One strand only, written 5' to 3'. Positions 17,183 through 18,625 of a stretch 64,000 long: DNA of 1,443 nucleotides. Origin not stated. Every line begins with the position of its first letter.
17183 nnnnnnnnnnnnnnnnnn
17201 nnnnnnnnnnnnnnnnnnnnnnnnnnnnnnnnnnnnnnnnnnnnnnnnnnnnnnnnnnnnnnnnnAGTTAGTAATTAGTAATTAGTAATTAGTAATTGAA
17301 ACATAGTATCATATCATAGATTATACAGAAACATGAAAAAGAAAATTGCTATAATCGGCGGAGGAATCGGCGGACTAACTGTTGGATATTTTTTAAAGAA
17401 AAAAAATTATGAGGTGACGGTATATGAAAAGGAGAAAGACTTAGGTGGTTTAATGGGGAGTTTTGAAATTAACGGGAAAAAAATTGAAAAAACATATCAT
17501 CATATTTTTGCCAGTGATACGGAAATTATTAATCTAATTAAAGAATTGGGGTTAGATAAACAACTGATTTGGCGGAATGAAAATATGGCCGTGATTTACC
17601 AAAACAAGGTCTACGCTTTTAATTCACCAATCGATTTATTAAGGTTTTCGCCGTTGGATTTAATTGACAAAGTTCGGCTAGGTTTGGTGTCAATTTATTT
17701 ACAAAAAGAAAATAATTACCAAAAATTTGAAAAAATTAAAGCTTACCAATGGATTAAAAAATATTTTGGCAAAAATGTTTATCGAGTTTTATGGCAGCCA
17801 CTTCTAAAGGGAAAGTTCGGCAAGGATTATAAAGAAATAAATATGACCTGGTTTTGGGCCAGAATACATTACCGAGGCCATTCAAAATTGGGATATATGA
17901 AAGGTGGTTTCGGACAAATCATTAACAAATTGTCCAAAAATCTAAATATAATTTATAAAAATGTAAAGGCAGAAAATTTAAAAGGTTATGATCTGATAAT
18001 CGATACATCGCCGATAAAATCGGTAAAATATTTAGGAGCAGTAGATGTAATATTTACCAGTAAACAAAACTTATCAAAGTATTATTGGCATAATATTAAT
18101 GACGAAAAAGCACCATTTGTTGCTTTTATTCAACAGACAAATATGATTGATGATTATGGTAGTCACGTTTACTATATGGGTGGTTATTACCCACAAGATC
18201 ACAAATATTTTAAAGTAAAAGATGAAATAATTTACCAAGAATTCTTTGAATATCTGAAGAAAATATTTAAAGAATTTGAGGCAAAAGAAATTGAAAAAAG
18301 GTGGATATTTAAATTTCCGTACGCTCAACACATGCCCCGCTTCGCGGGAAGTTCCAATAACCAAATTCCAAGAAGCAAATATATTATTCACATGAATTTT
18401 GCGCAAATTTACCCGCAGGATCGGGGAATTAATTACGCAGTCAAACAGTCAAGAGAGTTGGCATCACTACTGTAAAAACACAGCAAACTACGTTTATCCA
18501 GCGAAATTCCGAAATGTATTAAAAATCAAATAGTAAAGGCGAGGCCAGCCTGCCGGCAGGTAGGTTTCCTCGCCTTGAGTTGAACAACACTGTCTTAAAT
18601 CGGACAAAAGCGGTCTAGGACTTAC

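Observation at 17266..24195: The str operon (rpsL-rpsG ... fusA-tuf) is split by a 7-kb mixed-strand insertion carrying dTDP-rhamnose genes and accessory genes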

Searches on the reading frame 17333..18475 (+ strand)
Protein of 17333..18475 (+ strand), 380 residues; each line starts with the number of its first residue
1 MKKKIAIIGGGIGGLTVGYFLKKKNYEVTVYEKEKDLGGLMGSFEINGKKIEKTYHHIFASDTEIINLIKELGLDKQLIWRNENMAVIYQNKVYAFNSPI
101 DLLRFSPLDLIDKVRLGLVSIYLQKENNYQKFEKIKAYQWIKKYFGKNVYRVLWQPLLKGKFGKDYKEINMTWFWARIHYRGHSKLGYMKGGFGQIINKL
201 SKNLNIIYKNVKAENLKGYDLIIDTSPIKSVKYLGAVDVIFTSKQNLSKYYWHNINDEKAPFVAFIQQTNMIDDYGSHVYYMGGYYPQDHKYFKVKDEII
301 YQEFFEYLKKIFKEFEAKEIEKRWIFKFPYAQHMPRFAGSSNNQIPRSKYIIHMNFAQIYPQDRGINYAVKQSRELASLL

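Call 4: search_protein_families(library=pfam, proteins=[window:17333-18475:+], max_evalue=0.01)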
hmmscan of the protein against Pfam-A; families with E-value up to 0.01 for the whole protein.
window:17333-18475:+ (380 aa): 8 families
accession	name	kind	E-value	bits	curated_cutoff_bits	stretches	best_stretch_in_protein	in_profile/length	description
PF01593.30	Amino_oxidase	-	6e-18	65.8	19.8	1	12-202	1-212/443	Flavin containing amine oxidoreductase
PF13450.12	NAD_binding_8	-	2.7e-14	53.6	21.9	1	7-72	1-68/68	NAD(P)-binding Rossmann-like domain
PF01266.30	DAO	-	4.7e-07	30.1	27.9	1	4-38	1-35/353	FAD dependent oxidoreductase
PF07992.20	Pyr_redox_2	-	7.6e-05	22.7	26.1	1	4-42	2-42/291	Pyridine nucleotide-disulphide oxidoreductase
PF00070.33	Pyr_redox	-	0.0017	19.3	22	1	4-37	1-34/82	Pyridine nucleotide-disulphide oxidoreductase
PF00743.25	FMO-like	-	0.0017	17.3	22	1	2-45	1-44/532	Flavin-binding monooxygenase-like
PF00890.30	FAD_binding_2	-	0.0038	16.9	20.4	1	5-39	2-36/414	FAD binding domain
PF01946.23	Thi4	-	0.007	16.1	26.2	0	3-41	18-57/235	Thi4 family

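Call 6: find_encoding_contigs(protein=window:17333-18475:+, flank=10000, max_places=10)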
Protein window:17333-18475:+ (380 aa): 13 contigs read that carry it; 9 places shown.
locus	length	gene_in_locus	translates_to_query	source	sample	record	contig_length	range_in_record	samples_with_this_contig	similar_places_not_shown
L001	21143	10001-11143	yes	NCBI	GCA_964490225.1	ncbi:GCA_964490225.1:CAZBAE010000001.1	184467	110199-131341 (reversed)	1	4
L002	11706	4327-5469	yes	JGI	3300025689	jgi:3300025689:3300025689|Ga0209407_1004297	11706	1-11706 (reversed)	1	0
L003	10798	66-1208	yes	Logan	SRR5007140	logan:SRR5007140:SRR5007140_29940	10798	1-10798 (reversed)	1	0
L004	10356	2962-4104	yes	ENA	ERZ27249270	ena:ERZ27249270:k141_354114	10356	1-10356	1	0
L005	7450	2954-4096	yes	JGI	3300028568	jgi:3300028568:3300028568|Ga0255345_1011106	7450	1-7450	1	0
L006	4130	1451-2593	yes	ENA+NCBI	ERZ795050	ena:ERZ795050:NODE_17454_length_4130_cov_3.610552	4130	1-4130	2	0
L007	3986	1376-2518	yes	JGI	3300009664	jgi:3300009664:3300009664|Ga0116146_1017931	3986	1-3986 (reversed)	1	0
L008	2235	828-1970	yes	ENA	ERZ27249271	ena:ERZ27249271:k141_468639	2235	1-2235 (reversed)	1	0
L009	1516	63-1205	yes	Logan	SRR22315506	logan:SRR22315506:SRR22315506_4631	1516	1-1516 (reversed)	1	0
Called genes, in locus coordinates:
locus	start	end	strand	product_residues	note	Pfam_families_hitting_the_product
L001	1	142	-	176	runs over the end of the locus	PF00281:Ribosomal_L5, PF00673:Ribosomal_L5_C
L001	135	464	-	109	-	PF00467:KOW, PF17136:ribosomal_L24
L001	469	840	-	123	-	PF00238:Ribosomal_L14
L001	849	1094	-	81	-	PF00366:Ribosomal_S17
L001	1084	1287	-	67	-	PF00831:Ribosomal_L29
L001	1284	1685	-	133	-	PF00252:Ribosomal_L16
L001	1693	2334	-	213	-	PF07650:KH_2, PF00189:Ribosomal_S3_C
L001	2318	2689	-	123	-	PF00237:Ribosomal_L22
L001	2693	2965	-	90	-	PF00203:Ribosomal_S19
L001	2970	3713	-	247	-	PF00181:Ribosomal_L2_N, PF03947:Ribosomal_L2_C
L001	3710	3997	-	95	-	PF00276:Ribosomal_L23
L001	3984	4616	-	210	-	PF00573:Ribosomal_L4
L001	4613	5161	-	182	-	PF00297:Ribosomal_L3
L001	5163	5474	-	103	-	PF00338:Ribosomal_S10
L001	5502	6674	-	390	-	PF00009:GTP_EFTU, PF03144:GTP_EFTU_D2, PF03143:GTP_EFTU_D3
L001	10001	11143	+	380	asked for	PF01266:DAO (weak), PF01593:Amino_oxidase, PF13450:NAD_binding_8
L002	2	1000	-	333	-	?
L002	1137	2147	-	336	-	PF08950:DUF1861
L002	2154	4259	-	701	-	PF00009:GTP_EFTU, PF22042:EF-G_D2, PF03144:GTP_EFTU_D2, PF14492:EFG_III, PF16658:RF3_C (weak), PF03764:EFG_IV, PF00679:EFG_C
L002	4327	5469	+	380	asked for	PF01266:DAO (weak), PF01593:Amino_oxidase, PF13450:NAD_binding_8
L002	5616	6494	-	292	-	PF01370:Epimerase, PF04321:RmlD_sub_bind, PF01073:3Beta_HSD (weak), PF16363:GDP_Man_Dehyd (weak), PF07993:NAD_binding_4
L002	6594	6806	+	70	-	-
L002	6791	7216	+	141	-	PF00583:Acetyltransf_1, PF13302:Acetyltransf_3 (weak), PF13673:Acetyltransf_10, PF13508:Acetyltransf_7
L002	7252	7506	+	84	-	-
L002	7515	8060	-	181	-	PF00908:dTDP_sugar_isom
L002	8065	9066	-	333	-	PF01073:3Beta_HSD, PF01370:Epimerase, PF02719:Polysacc_synt_2, PF04321:RmlD_sub_bind, PF07993:NAD_binding_4, PF16363:GDP_Man_Dehyd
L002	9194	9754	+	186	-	-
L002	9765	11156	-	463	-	PF13399:LytR_C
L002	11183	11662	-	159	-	PF00177:Ribosomal_S7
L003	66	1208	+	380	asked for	PF01266:DAO (weak), PF01593:Amino_oxidase, PF13450:NAD_binding_8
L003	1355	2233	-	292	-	PF01370:Epimerase, PF04321:RmlD_sub_bind, PF01073:3Beta_HSD (weak), PF16363:GDP_Man_Dehyd (weak), PF07993:NAD_binding_4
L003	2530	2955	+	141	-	PF00583:Acetyltransf_1, PF13302:Acetyltransf_3 (weak), PF13673:Acetyltransf_10, PF13508:Acetyltransf_7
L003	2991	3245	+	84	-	-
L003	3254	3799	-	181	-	PF00908:dTDP_sugar_isom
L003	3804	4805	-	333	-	PF01073:3Beta_HSD, PF01370:Epimerase, PF02719:Polysacc_synt_2, PF04321:RmlD_sub_bind, PF07993:NAD_binding_4, PF16363:GDP_Man_Dehyd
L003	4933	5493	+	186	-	-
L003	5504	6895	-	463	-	PF13399:LytR_C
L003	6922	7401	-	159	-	PF00177:Ribosomal_S7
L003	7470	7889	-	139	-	PF00164:Ribosom_S12_S23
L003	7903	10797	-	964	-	?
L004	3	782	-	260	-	?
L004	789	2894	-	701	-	PF00009:GTP_EFTU, PF22042:EF-G_D2, PF03144:GTP_EFTU_D2, PF14492:EFG_III, PF16658:RF3_C (weak), PF03764:EFG_IV, PF00679:EFG_C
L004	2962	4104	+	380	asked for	PF01266:DAO (weak), PF01593:Amino_oxidase, PF13450:NAD_binding_8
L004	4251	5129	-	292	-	PF01370:Epimerase, PF04321:RmlD_sub_bind, PF01073:3Beta_HSD (weak), PF16363:GDP_Man_Dehyd (weak), PF07993:NAD_binding_4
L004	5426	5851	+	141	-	PF00583:Acetyltransf_1, PF13302:Acetyltransf_3 (weak), PF13673:Acetyltransf_10, PF13508:Acetyltransf_7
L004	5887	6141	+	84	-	-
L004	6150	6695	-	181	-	PF00908:dTDP_sugar_isom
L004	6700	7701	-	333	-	PF01073:3Beta_HSD, PF01370:Epimerase, PF02719:Polysacc_synt_2, PF04321:RmlD_sub_bind, PF07993:NAD_binding_4, PF16363:GDP_Man_Dehyd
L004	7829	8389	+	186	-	-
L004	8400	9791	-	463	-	PF13399:LytR_C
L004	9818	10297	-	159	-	PF00177:Ribosomal_S7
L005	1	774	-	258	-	?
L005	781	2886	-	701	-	PF00009:GTP_EFTU, PF22042:EF-G_D2, PF03144:GTP_EFTU_D2, PF14492:EFG_III, PF16658:RF3_C (weak), PF03764:EFG_IV, PF00679:EFG_C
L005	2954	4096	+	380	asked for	PF01266:DAO (weak), PF01593:Amino_oxidase, PF13450:NAD_binding_8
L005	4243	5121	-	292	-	PF01370:Epimerase, PF04321:RmlD_sub_bind, PF01073:3Beta_HSD (weak), PF16363:GDP_Man_Dehyd (weak), PF07993:NAD_binding_4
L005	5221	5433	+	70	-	-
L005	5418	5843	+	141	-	PF00583:Acetyltransf_1, PF13673:Acetyltransf_10, PF13508:Acetyltransf_7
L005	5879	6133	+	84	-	-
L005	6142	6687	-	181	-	PF00908:dTDP_sugar_isom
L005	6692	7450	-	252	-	?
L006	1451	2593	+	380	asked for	PF01266:DAO (weak), PF01593:Amino_oxidase, PF13450:NAD_binding_8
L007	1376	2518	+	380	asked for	PF01266:DAO (weak), PF01593:Amino_oxidase, PF13450:NAD_binding_8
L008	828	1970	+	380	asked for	PF01266:DAO (weak), PF01593:Amino_oxidase, PF13450:NAD_binding_8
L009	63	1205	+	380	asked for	PF01266:DAO (weak), PF01593:Amino_oxidase, PF13450:NAD_binding_8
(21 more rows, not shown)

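Call 10: search_protein_families(library=ncbifam, proteins=[window:17333-18475:+], max_evalue=0.01)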
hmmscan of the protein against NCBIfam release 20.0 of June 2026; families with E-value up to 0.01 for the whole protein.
window:17333-18475:+ (380 aa): 57 families (the best 25 are shown)
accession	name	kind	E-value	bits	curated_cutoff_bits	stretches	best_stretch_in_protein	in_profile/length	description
NF005560.0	PRK07233.1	equivalog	3.2e-107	359.1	252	2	4-211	2-216/435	hypothetical protein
TIGR00562.1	proto_IX_ox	equivalog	2.8e-20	72.3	97.85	1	2-188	2-190/470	protoporphyrinogen oxidase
NF005547.0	PRK07208.1-3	equivalog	2.1e-16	59.7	380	1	2-180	4-182/465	hypothetical protein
NF005545.0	PRK07208.1-1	equivalog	4.7e-16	58.2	451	1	4-179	9-180/504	hypothetical protein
NF005548.0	PRK07208.1-4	equivalog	9.4e-16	57.5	389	1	2-178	3-175/488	hypothetical protein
TIGR03467.1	HpnE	equivalog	5.5e-14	52.3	283.05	1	5-176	1-184/430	hydroxysqualene dehydroxylase HpnE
NF008845.0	PRK11883.1-5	equivalog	1e-12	47.1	560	1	1-174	3-188/468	protoporphyrinogen oxidase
NF008841.0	PRK11883.1-1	equivalog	3.1e-11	42.9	517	1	2-92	3-96/453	protoporphyrinogen oxidase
NF009410.0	PRK12771.1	subfamily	2.9e-09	36.1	516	1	3-41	139-177/566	NAD(P)-binding protein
NF009081.0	PRK12416.1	equivalog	4.1e-09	35.9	702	1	3-172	2-183/466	protoporphyrinogen oxidase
TIGR02732.1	zeta_caro_desat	equivalog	4.3e-08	32.5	622.15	1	4-83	1-81/474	9,9'-di-cis-zeta-carotene desaturase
NF045663.1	diclust_near_Sec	equivalog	4.3e-08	31.7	530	1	2-58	106-165/759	pyridine nucleotide-disulfide oxidoreductase/dicluster-binding protein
TIGR02731.1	phytoene_desat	equivalog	6.5e-08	31.7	569.4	1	4-95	1-93/453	15-cis-phytoene desaturase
NF005243.0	PRK06753.1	equivalog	1.3e-07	30.8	365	1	4-62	2-60/374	hypothetical protein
NF010590.0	PRK13984.1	equivalog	2.2e-07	29.4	946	1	2-42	288-328/611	putative oxidoreductase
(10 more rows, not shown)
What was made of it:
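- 17333..18475 (+): FAD-dependent oxidoreductase of the PRK07233 family, divergent from fusA. It is the conserved last gene of the island. NF005560, 359 bits against a cutoff of 252 (call 10).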

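Call 11: search_solved_structures(query=window:17333-18475:+, max_evalue=0.01)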
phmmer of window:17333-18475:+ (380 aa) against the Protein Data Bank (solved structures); distinct sequences matched with E-value up to 0.01: 35.
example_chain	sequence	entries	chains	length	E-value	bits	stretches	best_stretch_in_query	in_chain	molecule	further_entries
1sez_A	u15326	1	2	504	3.1e-11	46.4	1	3-173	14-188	Protoporphyrinogen oxidase, mitochondrial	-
3nrn_A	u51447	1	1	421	4.1e-08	36.1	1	5-151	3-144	uncharacterized protein PF1083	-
3lov_A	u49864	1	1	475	8.7e-06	28.5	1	2-164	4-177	Protoporphyrinogen oxidase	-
7rk0_A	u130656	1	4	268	2.8e-05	26.8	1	4-42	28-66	Thiamine thiazole synthase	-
9fxq_A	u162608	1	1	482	4.9e-05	26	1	3-139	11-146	Ancestral Prenylcysteine Oxidase 1 (PCYOX1)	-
5mog_A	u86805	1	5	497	9.6e-05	25.1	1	4-97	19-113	Phytoene dehydrogenase, chloroplastic/chromoplastic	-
9bov_A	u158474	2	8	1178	0.00054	22.6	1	3-41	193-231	Molybdopterin oxidoreductase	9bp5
3i6d_A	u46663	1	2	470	0.00056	22.5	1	2-172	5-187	Protoporphyrinogen oxidase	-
1o5w_A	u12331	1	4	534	0.00086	21.9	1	5-156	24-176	Amine oxidase [flavin-containing] A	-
2yg6_A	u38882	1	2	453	0.00094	21.8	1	2-76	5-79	PUTRESCINE OXIDASE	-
5x68_A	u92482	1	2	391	0.0035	19.9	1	2-37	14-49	Kynurenine 3-monooxygenase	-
9n5u_A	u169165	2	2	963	0.0044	19.6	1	3-41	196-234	NfnA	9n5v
3zyx_A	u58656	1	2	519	0.0049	19.4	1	4-109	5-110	AMINE OXIDASE [FLAVIN-CONTAINING] B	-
2xfo_A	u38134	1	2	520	0.0051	19.4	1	4-109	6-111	Amine oxidase [flavin-containing] B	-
2bk4_A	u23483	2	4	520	0.0051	19.4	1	4-109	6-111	AMINE OXIDASE [FLAVIN-CONTAINING] B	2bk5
2ivd_A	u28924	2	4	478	0.0075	18.8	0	4-54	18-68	PROTOPORPHYRINOGEN OXIDASE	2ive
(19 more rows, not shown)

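Call 47: find_homologous_proteins(query=window:17333-18475:+, max_evalue=0.001)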
Query window:17333-18475:+ (380 aa): 1164 proteins with E <= 0.001 among 7118 candidates; the best 120 are listed.
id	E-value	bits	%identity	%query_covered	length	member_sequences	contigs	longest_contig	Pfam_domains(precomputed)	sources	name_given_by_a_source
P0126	4.3e-253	857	100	100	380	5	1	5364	PF01266.31,PF01593.31,PF13450.13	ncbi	-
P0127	8.0e-182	623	69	96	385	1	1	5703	PF01266.31,PF01593.31,PF13450.13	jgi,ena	-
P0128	3.6e-176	604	69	96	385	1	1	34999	PF01593.31,PF13450.13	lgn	-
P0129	4.1e-172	591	69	99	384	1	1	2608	PF01593.31,PF13450.13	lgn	-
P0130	1.6e-171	589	66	96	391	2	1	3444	PF01593.31,PF13450.13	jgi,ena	-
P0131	4.7e-171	587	66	98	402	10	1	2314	PF01593.31,PF13450.13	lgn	-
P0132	1.3e-164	566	63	96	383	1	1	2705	PF01593.31,PF13450.13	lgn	-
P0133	7.7e-163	560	65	99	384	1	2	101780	PF01266.31,PF01593.31,PF13450.13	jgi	jgi:protoporphyrinogen oxidase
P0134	4.4e-161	555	62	99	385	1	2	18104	PF01593.31,PF13450.13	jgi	jgi:protoporphyrinogen oxidase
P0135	9.5e-158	544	58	96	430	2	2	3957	PF01593.31,PF13450.13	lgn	-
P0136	2.2e-157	542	61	100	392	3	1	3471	PF01266.31,PF01593.31,PF13450.13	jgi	jgi:protoporphyrinogen oxidase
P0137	1.5e-152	526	59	99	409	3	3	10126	PF01266.31,PF01593.31,PF13450.13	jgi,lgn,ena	-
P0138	6.5e-129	449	54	100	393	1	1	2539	PF01266.31,PF01593.31,PF13450.13,PF00890.31,PF00070.34,PF01488.27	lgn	-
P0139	6.7e-129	449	55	100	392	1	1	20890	PF01946.24,PF01266.31,PF01593.31,PF13450.13,PF00890.31,PF07992.21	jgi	jgi:protoporphyrinogen oxidase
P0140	9.5e-129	448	52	95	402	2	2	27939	PF01593.31,PF13450.13,PF12831.14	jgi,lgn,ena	-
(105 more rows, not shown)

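Call 53: predict_structure(alignment_id=A2)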
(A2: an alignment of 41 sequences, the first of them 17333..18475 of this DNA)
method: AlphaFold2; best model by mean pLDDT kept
length: 380 residues; sequences in the alignment: 41
mean_pLDDT: 87.3   pTM: 0.86
mean pLDDT of the five models: 87.3, 86.0, 85.8, 85.0, 83.0
residues with pLDDT >= 90: 205; 70-90: 148; 50-70: 16; < 50: 11
segments of 3 or more residues with pLDDT < 50: 337-347
pLDDT, mean of each block of 10 residues (from residue 1): 91 97 97 92 91 90 95 96 80 74 84 91 90 93 95 87 86 85 77 95 95 88 89 91 88 79 87 83 92 97 93 90 95 62 47 81 83 93
secondary structure, 60 per line:
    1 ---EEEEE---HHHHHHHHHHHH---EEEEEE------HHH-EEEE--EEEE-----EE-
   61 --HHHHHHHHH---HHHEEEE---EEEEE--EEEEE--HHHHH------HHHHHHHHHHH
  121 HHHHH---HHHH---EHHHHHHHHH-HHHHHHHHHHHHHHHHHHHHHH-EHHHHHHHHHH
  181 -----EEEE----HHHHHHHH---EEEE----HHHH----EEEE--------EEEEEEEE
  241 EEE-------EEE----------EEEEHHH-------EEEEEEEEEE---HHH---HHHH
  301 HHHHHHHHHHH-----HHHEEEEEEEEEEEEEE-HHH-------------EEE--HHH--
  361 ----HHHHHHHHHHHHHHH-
elements in order: E4-8 H12-23 E27-32 E43-46 E49-52 H63-71 E78-81 E85-89 E92-96 H99-103 H110-125 H129-132 H137-145 H147-168 H171-180 E186-189 H194-201 E205-208 H213-216 E221-224 E233-243 E251-253 E264-267 E278-287 H297-311 E320-333 E351-353 H365-379
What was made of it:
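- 17333..18475 (+): AlphaFold2 model, pLDDT 87 (call 53).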
